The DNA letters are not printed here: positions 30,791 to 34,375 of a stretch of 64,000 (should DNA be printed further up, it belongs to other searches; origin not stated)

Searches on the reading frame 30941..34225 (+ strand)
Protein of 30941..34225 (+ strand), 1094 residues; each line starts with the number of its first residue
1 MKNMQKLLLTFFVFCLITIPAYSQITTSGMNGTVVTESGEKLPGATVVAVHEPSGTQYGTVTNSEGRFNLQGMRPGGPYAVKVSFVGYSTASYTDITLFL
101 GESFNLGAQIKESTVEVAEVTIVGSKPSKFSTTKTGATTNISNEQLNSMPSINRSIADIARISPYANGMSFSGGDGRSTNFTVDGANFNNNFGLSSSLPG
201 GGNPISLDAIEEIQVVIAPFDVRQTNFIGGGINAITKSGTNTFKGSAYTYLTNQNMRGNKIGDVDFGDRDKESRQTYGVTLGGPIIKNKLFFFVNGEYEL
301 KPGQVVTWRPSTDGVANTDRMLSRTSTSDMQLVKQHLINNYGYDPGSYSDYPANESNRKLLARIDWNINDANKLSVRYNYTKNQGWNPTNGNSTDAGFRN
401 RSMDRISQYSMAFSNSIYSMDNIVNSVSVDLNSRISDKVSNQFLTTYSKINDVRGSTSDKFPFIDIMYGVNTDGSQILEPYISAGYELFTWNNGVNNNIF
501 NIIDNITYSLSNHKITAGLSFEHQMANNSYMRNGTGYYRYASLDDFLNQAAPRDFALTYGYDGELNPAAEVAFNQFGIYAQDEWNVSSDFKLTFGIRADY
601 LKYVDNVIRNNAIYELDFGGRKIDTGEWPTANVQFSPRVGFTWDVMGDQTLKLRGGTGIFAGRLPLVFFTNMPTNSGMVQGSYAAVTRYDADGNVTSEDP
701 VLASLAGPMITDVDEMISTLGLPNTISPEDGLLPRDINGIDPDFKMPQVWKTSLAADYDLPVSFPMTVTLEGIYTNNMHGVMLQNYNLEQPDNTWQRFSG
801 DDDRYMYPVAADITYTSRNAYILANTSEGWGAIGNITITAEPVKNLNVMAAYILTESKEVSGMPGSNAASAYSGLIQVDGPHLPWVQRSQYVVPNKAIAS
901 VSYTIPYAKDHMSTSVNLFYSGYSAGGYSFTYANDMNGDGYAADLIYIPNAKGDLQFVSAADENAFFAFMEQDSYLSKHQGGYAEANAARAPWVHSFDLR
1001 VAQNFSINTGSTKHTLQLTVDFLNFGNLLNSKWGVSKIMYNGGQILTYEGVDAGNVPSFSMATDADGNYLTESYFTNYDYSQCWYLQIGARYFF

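Call 75: search_protein_families(library=pfam, max_evalue=0.00001, proteins=[window:30941-34225:+])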
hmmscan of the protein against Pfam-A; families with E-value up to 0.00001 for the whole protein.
window:30941-34225:+ (1094 aa): 4 families
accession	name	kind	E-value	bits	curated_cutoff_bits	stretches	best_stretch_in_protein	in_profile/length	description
PF25183.1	OMP_b-brl_4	-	4e-56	191.4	30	1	235-1030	1-810/838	Outer membrane beta barrel domain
PF13620.12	CarboxypepD_reg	-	2.3e-18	66.8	32.3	1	30-105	2-76/82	Carboxypeptidase regulatory-like domain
PF13715.12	CarbopepD_reg_2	-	3.8e-12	46.5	32.2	1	31-122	2-88/88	CarboxypepD_reg-like domain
PF00593.30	TonB_dep_Rec_b-barrel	-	3.4e-08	34.2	27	1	482-656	82-238/436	TonB dependent receptor-like, beta-barrel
